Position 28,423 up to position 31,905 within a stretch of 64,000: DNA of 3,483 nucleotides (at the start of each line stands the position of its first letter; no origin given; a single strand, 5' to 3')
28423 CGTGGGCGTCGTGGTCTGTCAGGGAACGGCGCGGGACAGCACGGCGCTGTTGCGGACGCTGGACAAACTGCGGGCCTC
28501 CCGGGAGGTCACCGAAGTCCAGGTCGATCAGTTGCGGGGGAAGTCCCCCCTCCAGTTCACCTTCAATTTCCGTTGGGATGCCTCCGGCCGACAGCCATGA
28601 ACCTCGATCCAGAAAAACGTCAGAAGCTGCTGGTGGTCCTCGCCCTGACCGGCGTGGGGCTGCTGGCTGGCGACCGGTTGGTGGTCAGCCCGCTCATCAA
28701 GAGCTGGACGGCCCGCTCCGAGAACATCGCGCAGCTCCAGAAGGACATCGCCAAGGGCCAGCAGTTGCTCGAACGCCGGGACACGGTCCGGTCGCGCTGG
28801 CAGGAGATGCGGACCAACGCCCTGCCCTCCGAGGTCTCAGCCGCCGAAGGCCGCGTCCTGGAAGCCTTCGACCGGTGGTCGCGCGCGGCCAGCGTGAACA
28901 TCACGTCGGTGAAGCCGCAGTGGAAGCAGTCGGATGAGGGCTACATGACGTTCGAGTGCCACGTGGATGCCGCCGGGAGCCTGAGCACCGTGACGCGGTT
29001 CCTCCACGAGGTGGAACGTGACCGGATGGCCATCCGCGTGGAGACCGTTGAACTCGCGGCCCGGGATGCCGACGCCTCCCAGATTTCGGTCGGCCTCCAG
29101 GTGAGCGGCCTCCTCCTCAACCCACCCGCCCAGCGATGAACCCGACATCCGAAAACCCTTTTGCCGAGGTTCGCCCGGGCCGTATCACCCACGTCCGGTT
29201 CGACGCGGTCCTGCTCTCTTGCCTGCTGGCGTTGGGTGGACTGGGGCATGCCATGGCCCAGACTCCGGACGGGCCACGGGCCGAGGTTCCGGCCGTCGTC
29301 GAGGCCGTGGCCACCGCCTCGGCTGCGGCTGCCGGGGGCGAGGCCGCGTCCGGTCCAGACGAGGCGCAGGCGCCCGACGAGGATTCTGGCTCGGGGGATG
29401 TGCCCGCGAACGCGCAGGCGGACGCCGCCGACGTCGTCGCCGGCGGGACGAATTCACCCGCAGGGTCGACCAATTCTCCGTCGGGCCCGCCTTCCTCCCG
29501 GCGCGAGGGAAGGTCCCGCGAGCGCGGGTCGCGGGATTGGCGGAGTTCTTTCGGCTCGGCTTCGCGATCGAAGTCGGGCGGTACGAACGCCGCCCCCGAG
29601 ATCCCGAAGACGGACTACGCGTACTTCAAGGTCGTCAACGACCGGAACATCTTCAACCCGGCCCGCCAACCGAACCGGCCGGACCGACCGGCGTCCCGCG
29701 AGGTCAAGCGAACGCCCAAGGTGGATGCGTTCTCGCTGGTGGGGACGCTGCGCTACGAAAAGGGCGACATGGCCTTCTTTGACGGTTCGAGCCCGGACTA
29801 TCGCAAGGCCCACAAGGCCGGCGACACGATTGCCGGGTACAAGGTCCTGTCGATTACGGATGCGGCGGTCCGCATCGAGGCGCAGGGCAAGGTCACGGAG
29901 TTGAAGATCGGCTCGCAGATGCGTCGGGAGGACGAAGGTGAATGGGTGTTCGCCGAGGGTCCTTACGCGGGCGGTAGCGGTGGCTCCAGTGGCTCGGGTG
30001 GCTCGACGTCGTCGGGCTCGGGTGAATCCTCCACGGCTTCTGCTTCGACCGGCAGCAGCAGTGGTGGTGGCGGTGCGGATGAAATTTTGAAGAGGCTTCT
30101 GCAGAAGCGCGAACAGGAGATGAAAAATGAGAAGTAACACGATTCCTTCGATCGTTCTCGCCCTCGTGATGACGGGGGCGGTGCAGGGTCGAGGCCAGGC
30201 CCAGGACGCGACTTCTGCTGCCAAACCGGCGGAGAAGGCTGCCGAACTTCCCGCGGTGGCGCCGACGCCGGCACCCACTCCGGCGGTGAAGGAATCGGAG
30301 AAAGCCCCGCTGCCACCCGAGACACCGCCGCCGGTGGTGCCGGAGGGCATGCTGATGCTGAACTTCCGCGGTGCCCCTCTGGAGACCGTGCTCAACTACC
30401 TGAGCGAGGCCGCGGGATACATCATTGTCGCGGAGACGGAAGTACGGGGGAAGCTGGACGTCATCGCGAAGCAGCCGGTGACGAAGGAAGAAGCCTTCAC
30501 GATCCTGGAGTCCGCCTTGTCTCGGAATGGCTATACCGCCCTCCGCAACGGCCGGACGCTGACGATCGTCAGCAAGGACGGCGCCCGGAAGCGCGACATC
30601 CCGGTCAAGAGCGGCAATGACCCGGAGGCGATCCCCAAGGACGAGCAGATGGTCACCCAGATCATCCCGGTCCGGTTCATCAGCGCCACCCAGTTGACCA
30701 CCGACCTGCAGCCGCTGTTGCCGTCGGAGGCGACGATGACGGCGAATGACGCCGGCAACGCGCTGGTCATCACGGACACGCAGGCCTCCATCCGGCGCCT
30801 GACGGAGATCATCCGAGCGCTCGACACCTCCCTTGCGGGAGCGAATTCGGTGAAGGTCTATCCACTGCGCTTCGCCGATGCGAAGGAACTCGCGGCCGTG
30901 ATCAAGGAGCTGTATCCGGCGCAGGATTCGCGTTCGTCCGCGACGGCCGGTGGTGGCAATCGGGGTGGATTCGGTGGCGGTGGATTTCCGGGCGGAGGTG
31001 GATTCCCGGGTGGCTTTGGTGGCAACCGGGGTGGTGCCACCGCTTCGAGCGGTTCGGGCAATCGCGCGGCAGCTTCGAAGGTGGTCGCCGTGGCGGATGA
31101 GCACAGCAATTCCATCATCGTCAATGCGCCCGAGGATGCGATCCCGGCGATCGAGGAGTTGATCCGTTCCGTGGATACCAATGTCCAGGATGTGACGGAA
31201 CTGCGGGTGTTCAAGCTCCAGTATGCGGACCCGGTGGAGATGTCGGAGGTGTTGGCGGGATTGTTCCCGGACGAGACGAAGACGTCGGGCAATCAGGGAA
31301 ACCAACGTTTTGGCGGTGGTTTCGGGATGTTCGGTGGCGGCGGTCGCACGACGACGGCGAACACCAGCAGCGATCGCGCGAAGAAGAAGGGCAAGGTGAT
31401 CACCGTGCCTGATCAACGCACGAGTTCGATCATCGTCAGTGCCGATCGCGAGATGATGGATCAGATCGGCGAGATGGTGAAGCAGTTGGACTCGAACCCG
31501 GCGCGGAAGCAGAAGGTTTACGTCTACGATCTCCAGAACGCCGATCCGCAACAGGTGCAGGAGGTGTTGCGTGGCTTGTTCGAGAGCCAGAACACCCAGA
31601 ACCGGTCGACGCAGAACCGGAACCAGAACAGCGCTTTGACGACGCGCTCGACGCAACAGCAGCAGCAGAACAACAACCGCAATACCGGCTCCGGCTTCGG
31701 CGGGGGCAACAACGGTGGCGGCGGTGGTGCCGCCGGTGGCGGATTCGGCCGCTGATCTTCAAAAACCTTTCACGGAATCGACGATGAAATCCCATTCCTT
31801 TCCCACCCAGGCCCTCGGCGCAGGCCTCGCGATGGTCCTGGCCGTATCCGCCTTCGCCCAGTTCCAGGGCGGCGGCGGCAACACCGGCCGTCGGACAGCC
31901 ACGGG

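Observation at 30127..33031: Secretin split into two genes, with the break inside an N domain and a new signal peptide on the second half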

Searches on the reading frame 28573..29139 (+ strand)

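Call 6: search_protein_families(library=pfam, proteins=[window:28573-29139:+], max_evalue=0.01)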
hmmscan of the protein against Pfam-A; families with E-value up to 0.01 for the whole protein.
window:28573-29139:+ (188 aa): 1 family
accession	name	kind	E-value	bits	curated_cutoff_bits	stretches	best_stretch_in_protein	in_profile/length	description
PF10741.14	T2SSM_b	-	0.00017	21.9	21.7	1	87-179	11-109/111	Type II secretion system (T2SS), protein M subtype b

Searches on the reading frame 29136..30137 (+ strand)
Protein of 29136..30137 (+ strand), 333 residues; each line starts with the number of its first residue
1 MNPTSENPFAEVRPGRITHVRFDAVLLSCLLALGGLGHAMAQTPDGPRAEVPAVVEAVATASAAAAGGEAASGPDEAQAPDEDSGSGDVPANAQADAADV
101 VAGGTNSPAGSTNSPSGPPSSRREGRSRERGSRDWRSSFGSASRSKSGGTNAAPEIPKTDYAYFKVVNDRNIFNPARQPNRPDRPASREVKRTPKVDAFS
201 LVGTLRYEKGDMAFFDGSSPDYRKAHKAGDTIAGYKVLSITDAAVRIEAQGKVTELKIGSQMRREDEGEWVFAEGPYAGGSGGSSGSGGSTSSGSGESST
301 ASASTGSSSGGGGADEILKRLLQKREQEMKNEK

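Call 6: search_protein_families(library=pfam, proteins=[window:29136-30137:+], max_evalue=0.01)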
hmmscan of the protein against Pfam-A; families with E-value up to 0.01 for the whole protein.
window:29136-30137:+ (333 aa): 0 families

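Call 73: search_protein_families(library=ncbifam, proteins=[window:29136-30134:+], max_evalue=0.001)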
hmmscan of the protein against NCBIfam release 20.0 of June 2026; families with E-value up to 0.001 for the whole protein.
window:29136-30134:+ (333 aa): 1 family
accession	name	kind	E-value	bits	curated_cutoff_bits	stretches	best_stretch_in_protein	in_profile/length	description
NF041515.1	GspC_delta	equivalog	3.4e-05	23.7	150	1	158-263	52-168/311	type II secretion system protein GspC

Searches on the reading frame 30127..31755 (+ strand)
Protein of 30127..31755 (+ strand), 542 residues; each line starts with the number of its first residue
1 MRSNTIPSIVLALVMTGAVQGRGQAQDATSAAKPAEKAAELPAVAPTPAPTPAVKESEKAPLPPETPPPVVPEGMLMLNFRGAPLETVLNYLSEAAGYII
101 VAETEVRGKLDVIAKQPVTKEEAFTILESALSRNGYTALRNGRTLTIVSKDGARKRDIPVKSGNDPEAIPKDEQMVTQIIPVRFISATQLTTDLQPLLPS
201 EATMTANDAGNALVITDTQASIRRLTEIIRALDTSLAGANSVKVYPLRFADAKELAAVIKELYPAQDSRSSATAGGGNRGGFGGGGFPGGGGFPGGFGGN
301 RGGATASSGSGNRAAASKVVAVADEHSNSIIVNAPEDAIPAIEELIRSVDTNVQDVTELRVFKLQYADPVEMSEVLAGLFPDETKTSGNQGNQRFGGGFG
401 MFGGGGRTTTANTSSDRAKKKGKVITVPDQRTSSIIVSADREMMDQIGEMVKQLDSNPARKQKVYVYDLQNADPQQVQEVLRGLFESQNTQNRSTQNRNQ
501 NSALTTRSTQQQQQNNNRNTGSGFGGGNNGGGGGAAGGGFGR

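Call 6: search_protein_families(library=pfam, proteins=[window:30127-31755:+], max_evalue=0.01)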
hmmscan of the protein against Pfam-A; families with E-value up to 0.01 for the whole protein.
window:30127-31755:+ (542 aa): 3 families
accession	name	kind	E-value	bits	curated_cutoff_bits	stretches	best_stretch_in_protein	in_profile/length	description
PF03958.22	Secretin_N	-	1.9e-44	150.2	28.2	3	242-351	1-65/69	Bacterial type II/III secretion system short domain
PF21305.2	type_II_gspD_N0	-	2.6e-13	50.1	27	1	78-142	1-65/71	GspD-like, N0 domain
PF21095.3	CarD_C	-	0.0087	16.5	23.1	0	447-499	6-58/87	CarD, C-terminal domain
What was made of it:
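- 30127..31755 (+): ORF A, the GspD N-half (542 aa): signal peptide (about aa 1-25), N0 (aa 78-142), N domain 1 (aa 178-233), N domain 2 (aa 241-350, with a Gly-rich loop at 264-317), N domain 3 (aa 358-455), half-domain and tail. Pfam N0 plus 3 Secretin_N stretches (call 6).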

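Call 8: find_homologous_proteins(query=window:30127-31752:+)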
Query window:30127-31752:+ (542 aa): 2478 proteins with E <= 0.001 among 8000 candidates; the best 120 are listed.
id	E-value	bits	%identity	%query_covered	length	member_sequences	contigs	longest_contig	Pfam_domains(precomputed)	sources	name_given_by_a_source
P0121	0.0e+0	1159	99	100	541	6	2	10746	PF21305.3,PF03958.23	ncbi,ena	-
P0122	4.9e-298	1007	86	93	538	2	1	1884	PF21305.3,PF03958.23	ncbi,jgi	jgi:general secretion pathway protein D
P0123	1.7e-297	1005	87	93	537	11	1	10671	PF21305.3,PF03958.23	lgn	-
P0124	7.5e-295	997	86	93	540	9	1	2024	PF21305.3,PF03958.23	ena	-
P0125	5.9e-294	994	85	93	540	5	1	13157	PF21305.3,PF03958.23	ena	-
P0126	2.2e-272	923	80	90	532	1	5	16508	PF21305.3,PF03958.23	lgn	-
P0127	9.4e-263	891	78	96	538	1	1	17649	PF21305.3,PF03958.23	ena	-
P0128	2.8e-260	883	79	96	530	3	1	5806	PF21305.3,PF03958.23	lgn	-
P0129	7.2e-260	881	76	96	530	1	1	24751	PF21305.3,PF03958.23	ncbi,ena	-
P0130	1.0e-259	881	76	96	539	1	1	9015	PF21305.3,PF03958.23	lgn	-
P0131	1.4e-237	808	74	88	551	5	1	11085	PF21305.3,PF03958.23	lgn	-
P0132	3.5e-220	750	74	84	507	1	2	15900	PF21305.3,PF03958.23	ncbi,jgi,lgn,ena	jgi:general secretion pathway protein D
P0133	2.8e-219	747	74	82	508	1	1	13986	PF21305.3,PF03958.23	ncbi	-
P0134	1.1e-216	739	76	82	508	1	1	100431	PF21305.3,PF03958.23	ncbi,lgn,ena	-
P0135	1.7e-215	735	68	95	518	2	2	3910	PF21305.3,PF03958.23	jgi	-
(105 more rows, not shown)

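Call 73: search_protein_families(library=ncbifam, proteins=[window:30127-31752:+], max_evalue=0.001)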
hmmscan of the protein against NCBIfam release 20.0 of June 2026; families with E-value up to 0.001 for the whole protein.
window:30127-31752:+ (542 aa): 5 families
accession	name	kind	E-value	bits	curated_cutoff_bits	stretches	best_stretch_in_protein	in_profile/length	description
TIGR02517.1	type_II_gspD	equivalog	8.8e-73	245.7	351.35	2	78-458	1-335/600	type II secretion system secretin GspD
TIGR02515.1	IV_pilus_PilQ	subfamily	4.9e-20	71.9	284.35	1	76-235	4-168/428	type IV pilus secretin PilQ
NF010083.0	PRK13568.1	equivalog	8.6e-10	37.9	554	1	74-237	26-187/419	DNA uptake porin HofQ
TIGR02516.1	type_III_yscC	equivalog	2.8e-08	32.8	238.45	0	308-356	188-236/463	type III secretion system outer membrane ring subunit SctC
NF011873.0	PRK15346.1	equivalog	0.00084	18.1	524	0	411-476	223-289/499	EscC/YscC/HrcC family type III secretion system outer membrane ring protein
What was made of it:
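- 30127..31755 (+): TIGR02517 positions 1-335, 245.7 bits (call 73).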

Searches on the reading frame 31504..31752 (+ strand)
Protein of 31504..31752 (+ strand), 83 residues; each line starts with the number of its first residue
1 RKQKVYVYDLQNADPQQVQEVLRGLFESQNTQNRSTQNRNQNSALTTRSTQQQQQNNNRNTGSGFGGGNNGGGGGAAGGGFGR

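Call 25: search_protein_families(library=pfam, proteins=[window:31504-31752:+], max_evalue=1)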
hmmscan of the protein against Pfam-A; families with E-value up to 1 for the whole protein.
seq(83 aa): 5 families
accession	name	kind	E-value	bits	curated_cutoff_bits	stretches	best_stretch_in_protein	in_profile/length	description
PF03958.22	Secretin_N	-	0.00073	20.1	28.2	1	6-62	2-26/69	Bacterial type II/III secretion system short domain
PF25184.1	YxzE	-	0.009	17.4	40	1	29-75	24-64/65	YxzE-like putative bacteriocin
PF21095.3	CarD_C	-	0.067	13.6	23.1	1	2-40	20-58/87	CarD, C-terminal domain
PF07172.16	GRP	-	0.14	13.3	30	1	35-81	28-77/90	Glycine rich protein family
PF20512.3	PMI_typeI_hel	-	0.34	11.9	23.4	1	12-59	16-62/88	Phosphomannose isomerase type I, helical insertion domain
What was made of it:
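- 31510..31581 (+): A-tail half-domain: β1-α1 (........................) of the last, pore-proximal N domain (N3 equivalent). Pfam Secretin_N profile positions 2-26 (call 25).
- Together they score as one complete Secretin_N domain (call 25).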
